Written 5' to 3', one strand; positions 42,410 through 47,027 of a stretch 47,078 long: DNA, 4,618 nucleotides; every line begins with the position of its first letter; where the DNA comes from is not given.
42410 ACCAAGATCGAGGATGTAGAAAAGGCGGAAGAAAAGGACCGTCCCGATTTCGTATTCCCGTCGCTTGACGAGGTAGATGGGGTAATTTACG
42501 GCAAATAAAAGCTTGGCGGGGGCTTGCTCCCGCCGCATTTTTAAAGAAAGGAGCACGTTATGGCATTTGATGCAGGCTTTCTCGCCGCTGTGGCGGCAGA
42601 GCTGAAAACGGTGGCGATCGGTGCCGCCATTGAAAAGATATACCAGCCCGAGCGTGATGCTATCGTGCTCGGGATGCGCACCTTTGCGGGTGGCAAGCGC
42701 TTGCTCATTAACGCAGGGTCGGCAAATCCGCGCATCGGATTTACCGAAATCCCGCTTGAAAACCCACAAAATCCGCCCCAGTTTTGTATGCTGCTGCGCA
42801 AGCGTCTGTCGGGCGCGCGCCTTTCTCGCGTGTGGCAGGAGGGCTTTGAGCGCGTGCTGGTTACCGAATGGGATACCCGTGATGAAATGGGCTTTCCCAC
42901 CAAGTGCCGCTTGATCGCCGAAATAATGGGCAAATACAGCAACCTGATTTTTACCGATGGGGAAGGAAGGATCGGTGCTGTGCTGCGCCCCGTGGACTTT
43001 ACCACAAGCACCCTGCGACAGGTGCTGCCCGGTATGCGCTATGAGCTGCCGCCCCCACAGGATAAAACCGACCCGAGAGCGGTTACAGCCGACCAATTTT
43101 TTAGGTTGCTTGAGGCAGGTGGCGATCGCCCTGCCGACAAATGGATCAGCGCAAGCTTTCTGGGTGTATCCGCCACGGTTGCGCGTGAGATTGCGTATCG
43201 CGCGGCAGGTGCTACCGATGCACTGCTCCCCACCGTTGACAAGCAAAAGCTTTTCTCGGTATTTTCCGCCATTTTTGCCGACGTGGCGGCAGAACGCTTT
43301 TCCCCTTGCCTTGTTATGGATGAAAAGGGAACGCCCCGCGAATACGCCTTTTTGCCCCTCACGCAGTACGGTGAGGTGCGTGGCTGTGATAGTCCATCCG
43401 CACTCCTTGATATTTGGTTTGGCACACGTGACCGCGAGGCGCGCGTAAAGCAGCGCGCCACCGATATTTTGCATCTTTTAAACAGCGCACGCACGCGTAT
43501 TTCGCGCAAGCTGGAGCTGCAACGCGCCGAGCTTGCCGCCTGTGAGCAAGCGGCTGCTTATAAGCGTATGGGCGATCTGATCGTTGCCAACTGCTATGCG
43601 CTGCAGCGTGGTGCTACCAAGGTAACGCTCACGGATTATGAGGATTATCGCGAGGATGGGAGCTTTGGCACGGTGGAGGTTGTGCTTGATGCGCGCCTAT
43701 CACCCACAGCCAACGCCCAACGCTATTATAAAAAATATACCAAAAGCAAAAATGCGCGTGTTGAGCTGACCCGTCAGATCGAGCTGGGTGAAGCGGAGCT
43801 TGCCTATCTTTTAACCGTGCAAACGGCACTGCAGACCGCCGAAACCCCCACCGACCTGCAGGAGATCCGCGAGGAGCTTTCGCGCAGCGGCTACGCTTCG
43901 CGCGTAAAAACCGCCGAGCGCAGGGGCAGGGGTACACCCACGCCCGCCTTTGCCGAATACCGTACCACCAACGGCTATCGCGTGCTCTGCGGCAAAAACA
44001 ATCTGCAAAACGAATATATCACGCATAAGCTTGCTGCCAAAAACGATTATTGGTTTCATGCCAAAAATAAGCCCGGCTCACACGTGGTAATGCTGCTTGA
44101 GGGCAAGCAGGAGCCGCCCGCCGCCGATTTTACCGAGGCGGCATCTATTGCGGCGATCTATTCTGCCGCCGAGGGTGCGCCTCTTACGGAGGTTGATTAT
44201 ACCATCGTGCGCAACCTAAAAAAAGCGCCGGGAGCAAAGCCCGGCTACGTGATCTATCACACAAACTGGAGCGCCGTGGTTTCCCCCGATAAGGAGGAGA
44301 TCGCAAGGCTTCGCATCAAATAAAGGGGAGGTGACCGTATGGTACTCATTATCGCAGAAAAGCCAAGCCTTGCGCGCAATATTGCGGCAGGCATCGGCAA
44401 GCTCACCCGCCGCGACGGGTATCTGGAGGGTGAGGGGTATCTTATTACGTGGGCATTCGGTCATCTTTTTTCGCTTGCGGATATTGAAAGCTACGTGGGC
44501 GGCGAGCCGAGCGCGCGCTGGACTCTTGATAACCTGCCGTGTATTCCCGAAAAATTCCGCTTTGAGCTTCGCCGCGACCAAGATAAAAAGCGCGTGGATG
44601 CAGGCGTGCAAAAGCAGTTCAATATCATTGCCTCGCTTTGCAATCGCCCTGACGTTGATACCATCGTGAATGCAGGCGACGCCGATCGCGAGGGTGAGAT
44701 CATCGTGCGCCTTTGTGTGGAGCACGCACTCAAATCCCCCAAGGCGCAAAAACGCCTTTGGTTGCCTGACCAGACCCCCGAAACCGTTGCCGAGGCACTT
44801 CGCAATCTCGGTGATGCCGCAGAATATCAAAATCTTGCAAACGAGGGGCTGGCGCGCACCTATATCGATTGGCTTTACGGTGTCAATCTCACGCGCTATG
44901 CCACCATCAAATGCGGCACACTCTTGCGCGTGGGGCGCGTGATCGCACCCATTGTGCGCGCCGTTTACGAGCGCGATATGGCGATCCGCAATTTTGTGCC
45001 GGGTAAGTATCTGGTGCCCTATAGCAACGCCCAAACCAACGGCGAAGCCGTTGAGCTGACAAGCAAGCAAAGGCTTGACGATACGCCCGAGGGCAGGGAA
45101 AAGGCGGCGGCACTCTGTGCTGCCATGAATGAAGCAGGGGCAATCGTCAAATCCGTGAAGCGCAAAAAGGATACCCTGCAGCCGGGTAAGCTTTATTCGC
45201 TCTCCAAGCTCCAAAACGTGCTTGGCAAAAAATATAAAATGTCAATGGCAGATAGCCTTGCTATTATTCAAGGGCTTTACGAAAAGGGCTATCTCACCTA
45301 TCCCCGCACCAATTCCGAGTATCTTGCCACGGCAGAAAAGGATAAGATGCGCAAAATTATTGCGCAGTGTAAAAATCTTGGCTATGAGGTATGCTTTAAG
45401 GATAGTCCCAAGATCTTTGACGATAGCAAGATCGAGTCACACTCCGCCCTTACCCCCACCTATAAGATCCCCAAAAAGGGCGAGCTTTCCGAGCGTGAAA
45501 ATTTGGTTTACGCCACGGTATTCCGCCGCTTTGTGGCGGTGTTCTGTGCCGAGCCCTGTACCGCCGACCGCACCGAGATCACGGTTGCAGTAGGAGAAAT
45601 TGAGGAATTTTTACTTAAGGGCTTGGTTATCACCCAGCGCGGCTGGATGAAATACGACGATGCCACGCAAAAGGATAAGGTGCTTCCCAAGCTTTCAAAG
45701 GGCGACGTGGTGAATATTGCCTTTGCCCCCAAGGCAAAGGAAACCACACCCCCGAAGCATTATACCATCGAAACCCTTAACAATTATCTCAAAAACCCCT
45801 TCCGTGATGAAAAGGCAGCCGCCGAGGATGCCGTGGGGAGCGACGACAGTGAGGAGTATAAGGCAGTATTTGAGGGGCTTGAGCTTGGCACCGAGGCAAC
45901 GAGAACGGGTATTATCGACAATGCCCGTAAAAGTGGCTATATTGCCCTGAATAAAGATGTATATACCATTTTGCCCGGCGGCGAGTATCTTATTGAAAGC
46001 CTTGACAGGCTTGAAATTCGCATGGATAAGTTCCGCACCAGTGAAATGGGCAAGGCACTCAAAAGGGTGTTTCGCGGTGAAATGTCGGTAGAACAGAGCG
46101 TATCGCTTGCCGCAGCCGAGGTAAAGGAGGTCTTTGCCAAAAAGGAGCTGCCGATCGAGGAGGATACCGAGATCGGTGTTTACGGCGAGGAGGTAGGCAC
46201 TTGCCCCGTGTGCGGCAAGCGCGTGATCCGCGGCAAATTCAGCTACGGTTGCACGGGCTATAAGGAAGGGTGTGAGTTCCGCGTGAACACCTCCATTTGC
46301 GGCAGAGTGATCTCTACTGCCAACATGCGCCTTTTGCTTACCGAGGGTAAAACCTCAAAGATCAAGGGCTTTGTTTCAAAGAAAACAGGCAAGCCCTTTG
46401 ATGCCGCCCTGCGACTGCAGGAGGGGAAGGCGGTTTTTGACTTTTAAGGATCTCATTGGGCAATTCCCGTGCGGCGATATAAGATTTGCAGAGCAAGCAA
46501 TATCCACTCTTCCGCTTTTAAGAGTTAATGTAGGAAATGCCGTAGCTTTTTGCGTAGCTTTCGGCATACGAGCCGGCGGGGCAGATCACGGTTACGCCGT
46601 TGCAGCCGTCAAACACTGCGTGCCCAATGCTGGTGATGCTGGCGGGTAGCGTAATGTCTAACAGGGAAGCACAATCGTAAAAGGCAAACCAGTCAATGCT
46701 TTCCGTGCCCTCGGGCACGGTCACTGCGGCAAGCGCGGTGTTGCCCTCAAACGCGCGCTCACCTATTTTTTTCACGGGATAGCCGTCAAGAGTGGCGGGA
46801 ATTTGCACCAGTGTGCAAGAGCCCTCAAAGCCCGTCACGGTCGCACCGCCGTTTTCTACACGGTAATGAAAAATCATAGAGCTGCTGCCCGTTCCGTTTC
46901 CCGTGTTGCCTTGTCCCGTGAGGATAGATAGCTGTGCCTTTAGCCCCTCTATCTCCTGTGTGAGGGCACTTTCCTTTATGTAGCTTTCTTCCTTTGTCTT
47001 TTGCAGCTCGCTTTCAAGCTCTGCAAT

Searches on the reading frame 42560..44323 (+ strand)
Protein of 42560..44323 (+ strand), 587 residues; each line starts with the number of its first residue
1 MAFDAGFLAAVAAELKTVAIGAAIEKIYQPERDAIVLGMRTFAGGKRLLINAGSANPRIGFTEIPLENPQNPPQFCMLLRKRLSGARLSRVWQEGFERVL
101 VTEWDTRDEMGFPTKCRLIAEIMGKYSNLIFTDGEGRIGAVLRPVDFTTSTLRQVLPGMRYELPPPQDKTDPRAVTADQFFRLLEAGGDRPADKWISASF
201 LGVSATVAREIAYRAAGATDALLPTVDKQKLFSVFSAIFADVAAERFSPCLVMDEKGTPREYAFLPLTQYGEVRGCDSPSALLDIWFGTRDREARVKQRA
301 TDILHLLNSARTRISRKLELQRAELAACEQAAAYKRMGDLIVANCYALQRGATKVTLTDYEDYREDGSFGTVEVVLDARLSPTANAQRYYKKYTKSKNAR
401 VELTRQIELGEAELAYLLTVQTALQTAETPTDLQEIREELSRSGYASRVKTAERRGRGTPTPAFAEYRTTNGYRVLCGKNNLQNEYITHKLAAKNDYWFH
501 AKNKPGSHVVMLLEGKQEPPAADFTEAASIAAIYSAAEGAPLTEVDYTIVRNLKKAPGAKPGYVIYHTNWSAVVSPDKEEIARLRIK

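Call 30: search_protein_families(library=pfam, proteins=[window:42560-44323:+], max_evalue=0.001)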
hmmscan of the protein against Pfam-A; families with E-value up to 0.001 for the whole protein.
window:42560-44323:+ (587 aa): 3 families
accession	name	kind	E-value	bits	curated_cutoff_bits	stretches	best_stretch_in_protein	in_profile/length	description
PF05833.16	NFACT_N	-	2.9e-124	415.8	31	1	4-453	1-450/456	NFACT N-terminal and middle domains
PF05670.18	NFACT-R_1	-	3e-13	50.7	29.8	1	464-564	2-108/112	NFACT protein RNA binding domain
PF18297.6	NFACT-R_2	-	9.2e-06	26.2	26.9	1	468-551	5-83/104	NFACT protein RNA binding domain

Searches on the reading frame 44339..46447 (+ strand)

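Call 30: search_protein_families(library=pfam, proteins=[window:44339-46447:+], max_evalue=0.001)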
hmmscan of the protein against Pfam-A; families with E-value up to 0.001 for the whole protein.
window:44339-46447:+ (702 aa): 3 families
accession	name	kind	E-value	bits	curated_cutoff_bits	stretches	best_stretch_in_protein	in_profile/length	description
PF01131.25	Topoisom_bac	-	5.8e-77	259.9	35.1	1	162-587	2-409/411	DNA topoisomerase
PF13342.12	Toprim_Crpt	-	3.5e-20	72.2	32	1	644-702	1-59/60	C-terminal repeat of topoisomerase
PF01751.28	Toprim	-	1.3e-08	35.3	23.1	1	2-131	1-81/96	Toprim domain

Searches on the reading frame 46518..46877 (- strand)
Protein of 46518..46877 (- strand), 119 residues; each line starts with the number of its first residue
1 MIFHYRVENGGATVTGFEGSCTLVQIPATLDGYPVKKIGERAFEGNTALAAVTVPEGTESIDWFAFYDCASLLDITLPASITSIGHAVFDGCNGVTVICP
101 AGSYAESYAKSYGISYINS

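Call 30: search_protein_families(library=pfam, proteins=[window:46518-46877:-], max_evalue=0.001)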
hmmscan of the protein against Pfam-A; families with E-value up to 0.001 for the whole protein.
window:46518-46877:- (119 aa): 1 family
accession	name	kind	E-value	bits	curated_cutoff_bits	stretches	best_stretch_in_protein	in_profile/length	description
PF13306.12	LRR_5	-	7.3e-14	52.2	27.7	1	35-98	22-84/127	BspA type Leucine rich repeat region (6 copies)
